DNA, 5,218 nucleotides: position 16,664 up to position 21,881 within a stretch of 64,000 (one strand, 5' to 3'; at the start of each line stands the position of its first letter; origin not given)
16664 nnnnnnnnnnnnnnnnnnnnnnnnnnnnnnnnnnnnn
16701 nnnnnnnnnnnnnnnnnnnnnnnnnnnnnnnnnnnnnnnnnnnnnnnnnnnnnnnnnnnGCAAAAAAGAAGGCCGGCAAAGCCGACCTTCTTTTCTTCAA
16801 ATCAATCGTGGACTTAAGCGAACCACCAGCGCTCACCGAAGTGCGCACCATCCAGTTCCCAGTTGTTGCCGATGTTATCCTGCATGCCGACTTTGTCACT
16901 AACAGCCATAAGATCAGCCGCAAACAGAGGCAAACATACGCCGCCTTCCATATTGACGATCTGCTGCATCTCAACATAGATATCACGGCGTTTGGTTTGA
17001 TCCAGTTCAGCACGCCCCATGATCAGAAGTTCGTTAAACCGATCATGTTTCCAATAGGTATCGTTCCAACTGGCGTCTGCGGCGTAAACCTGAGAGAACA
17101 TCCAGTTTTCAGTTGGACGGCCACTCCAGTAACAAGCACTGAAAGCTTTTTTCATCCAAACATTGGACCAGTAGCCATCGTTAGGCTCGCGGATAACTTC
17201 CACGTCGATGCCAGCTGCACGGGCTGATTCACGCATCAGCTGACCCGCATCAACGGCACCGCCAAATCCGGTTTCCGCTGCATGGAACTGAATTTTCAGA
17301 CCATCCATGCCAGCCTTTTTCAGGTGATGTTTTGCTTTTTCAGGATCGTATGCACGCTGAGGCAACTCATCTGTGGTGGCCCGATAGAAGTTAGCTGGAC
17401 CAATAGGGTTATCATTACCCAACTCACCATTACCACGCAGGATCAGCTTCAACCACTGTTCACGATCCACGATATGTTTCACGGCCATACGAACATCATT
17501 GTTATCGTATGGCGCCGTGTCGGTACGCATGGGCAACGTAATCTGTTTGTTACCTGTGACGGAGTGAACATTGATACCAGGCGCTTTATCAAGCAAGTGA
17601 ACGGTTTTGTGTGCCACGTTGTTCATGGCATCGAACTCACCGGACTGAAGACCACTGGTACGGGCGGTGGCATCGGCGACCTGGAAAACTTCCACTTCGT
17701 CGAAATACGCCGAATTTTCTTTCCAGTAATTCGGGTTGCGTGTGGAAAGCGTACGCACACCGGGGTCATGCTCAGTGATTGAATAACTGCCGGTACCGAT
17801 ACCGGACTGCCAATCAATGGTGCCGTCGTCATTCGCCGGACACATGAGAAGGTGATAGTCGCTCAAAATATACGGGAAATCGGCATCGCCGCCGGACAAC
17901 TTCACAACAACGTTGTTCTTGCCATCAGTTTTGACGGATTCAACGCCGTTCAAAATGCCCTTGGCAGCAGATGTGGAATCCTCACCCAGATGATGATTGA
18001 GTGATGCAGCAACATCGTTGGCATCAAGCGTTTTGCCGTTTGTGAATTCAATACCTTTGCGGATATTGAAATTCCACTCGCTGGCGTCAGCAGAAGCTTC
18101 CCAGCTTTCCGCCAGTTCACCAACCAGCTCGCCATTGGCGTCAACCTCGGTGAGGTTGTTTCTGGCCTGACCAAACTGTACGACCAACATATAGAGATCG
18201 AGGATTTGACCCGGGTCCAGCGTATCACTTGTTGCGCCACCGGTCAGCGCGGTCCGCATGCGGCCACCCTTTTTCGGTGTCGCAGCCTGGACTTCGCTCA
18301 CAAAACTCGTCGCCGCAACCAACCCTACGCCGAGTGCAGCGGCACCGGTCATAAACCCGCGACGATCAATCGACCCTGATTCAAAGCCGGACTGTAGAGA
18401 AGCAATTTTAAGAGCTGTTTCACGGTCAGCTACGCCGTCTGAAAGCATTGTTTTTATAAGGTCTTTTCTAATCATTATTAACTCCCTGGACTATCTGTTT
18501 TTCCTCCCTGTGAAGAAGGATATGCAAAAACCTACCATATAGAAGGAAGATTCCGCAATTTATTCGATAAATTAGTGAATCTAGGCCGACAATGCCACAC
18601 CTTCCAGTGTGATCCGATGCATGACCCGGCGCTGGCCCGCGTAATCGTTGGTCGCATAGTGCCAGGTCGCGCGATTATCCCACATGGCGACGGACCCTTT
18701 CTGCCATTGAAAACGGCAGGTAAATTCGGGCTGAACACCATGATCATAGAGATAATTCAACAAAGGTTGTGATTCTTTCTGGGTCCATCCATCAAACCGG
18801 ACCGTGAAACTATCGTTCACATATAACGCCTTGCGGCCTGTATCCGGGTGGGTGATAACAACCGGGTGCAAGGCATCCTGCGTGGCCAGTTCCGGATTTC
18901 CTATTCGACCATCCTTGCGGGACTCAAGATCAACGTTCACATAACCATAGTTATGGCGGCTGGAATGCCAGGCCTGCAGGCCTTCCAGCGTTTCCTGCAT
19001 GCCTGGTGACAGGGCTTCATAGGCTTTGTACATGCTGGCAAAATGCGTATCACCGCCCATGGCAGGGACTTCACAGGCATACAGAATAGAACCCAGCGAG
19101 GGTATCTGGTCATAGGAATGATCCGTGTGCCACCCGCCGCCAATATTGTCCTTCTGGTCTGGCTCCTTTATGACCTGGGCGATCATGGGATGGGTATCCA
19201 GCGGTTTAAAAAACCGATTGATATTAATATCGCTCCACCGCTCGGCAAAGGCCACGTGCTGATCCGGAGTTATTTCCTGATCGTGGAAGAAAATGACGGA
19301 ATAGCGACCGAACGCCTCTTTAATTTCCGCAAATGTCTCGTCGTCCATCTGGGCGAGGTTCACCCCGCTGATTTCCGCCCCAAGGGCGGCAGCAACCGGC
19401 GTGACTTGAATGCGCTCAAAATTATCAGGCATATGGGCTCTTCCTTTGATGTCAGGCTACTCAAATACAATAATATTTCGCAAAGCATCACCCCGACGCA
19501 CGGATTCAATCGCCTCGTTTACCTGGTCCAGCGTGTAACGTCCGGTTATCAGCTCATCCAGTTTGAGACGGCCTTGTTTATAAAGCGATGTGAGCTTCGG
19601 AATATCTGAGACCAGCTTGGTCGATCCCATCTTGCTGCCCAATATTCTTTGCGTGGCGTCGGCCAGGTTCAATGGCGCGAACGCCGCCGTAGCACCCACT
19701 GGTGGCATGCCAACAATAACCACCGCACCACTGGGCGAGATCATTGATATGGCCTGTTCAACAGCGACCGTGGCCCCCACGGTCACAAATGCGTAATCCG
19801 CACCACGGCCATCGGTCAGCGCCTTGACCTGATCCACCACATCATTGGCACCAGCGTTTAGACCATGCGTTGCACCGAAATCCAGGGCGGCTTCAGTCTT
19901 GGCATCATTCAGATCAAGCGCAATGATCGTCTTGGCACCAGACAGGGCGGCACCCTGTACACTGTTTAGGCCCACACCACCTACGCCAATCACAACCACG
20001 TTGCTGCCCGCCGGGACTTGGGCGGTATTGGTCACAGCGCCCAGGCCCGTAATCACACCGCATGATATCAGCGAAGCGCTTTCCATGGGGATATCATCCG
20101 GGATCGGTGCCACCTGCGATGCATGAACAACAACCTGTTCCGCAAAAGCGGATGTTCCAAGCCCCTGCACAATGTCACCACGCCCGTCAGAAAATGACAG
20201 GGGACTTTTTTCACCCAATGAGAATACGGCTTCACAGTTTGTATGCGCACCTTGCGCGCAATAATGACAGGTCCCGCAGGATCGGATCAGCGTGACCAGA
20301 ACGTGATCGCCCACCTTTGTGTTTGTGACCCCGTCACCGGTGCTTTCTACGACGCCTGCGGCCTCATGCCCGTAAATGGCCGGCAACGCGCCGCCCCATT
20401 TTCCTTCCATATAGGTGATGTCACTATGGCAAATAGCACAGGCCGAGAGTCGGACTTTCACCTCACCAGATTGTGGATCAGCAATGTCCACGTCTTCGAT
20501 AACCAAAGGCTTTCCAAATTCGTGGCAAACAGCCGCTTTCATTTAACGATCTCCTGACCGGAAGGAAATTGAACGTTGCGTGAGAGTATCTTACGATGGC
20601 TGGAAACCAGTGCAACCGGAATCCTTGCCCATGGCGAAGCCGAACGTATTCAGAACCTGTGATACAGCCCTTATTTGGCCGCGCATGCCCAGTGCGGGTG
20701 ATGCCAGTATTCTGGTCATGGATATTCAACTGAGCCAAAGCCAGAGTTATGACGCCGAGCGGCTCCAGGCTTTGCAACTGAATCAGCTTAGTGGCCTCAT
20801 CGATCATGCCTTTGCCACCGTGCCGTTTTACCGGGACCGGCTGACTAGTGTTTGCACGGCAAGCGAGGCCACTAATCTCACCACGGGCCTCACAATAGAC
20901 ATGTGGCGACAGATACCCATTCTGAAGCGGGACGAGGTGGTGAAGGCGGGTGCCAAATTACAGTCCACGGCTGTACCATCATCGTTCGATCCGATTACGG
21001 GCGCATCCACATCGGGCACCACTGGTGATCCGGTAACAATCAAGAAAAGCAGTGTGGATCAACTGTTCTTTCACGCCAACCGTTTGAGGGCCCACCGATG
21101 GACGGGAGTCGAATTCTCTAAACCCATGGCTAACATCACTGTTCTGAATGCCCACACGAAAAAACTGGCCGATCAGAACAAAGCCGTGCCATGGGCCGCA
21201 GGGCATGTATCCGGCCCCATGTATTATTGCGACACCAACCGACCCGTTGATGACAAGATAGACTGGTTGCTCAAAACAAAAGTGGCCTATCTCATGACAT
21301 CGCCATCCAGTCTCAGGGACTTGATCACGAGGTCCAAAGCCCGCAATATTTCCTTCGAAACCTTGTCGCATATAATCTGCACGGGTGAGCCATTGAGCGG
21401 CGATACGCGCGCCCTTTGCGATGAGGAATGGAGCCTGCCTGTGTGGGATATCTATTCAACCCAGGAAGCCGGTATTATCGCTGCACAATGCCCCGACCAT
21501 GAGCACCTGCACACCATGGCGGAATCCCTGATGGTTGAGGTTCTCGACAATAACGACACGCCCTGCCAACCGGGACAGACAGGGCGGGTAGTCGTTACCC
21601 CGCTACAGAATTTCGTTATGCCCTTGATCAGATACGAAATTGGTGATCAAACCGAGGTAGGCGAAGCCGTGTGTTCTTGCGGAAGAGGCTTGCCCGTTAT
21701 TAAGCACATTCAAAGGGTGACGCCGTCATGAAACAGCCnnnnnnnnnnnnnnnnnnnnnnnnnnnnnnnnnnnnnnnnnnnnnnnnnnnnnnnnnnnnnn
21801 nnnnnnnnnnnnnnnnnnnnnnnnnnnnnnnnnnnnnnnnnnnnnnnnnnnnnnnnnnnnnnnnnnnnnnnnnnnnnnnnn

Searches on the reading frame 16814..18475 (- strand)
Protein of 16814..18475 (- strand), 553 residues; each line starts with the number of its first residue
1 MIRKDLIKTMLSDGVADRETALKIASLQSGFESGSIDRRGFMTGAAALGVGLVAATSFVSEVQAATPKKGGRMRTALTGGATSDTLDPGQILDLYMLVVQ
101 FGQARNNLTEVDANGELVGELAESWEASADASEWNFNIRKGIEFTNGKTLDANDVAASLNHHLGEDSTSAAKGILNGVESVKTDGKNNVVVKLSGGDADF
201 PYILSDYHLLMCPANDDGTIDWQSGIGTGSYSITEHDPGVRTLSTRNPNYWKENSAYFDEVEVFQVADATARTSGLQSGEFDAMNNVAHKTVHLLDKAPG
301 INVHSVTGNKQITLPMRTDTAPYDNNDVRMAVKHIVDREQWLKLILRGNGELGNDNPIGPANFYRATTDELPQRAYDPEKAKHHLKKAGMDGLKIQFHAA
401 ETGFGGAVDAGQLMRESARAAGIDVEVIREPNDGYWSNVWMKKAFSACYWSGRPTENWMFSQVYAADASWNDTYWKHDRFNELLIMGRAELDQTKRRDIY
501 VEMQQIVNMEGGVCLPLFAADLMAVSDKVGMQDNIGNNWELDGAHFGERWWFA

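Call 32: search_protein_families(library=pfam, proteins=[window:16814-18475:-], max_evalue=0.000001)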
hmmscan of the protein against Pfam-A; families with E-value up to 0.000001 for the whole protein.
window:16814-18475:- (553 aa): 1 family
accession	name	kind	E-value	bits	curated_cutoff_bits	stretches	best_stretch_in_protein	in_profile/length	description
PF00496.27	SBP_bac_5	-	1.3e-65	222.3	32.4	1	116-465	1-361/368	Bacterial extracellular solute-binding proteins, family 5 Middle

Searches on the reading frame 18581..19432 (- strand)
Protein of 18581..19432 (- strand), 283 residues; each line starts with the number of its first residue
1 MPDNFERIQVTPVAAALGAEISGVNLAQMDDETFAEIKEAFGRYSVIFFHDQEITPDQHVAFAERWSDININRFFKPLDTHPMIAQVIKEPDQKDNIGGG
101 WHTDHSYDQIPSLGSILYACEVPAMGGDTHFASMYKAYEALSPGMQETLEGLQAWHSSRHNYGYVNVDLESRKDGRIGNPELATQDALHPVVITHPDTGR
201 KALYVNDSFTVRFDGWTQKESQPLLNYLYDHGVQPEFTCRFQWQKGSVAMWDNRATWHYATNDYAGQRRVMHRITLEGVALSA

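Call 32: search_protein_families(library=pfam, proteins=[window:18581-19432:-], max_evalue=0.000001)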
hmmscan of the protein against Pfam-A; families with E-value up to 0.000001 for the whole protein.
window:18581-19432:- (283 aa): 1 family
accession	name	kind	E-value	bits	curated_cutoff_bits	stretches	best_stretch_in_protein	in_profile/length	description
PF02668.22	TauD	-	3.1e-70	237.6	27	1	10-275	2-267/267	Taurine catabolism dioxygenase TauD, TfdA family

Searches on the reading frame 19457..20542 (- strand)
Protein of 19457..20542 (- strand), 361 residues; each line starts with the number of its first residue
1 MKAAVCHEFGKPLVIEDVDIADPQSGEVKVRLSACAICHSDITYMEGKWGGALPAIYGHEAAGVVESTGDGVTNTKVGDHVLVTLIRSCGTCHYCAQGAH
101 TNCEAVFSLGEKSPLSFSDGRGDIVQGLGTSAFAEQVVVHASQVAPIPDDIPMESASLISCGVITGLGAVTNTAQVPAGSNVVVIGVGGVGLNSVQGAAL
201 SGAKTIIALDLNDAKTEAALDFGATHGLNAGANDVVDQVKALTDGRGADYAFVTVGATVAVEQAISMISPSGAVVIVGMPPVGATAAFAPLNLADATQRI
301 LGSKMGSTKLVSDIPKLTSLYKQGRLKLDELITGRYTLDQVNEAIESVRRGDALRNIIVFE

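Call 32: search_protein_families(library=pfam, proteins=[window:19457-20542:-], max_evalue=0.000001)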
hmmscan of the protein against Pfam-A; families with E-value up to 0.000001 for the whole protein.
window:19457-20542:- (361 aa): 3 families
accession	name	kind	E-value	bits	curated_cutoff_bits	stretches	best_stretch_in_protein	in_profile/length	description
PF08240.17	ADH_N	-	1e-26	93.7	23.5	1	25-149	2-104/104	Alcohol dehydrogenase GroES-like domain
PF00107.32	ADH_zinc_N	-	1.3e-26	93.5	31.8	1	189-320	1-126/129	Zinc-binding dehydrogenase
PF13602.12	ADH_zinc_N_2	-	1.8e-07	32.6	27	1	223-353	2-128/134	Zinc-binding dehydrogenase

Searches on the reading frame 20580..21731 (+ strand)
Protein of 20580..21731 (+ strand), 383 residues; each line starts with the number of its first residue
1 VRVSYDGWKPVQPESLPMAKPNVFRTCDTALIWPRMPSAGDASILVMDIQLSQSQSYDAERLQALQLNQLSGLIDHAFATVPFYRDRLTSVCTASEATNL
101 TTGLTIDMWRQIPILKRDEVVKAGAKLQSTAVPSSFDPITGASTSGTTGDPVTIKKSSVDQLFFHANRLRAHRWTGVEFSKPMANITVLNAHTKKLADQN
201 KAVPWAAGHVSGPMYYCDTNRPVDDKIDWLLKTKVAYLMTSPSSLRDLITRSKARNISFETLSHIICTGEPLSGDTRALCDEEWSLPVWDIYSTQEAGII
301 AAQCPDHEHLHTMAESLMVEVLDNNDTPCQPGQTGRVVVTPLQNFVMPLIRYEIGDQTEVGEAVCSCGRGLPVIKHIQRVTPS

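Call 32: search_protein_families(library=pfam, proteins=[window:20580-21731:+], max_evalue=0.000001)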
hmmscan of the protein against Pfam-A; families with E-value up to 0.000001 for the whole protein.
window:20580-21731:+ (383 aa): 1 family
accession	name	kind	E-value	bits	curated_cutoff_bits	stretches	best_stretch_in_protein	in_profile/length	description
PF00501.34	AMP-binding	-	5.5e-07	29.2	29.9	0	101-339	123-374/384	AMP-binding enzyme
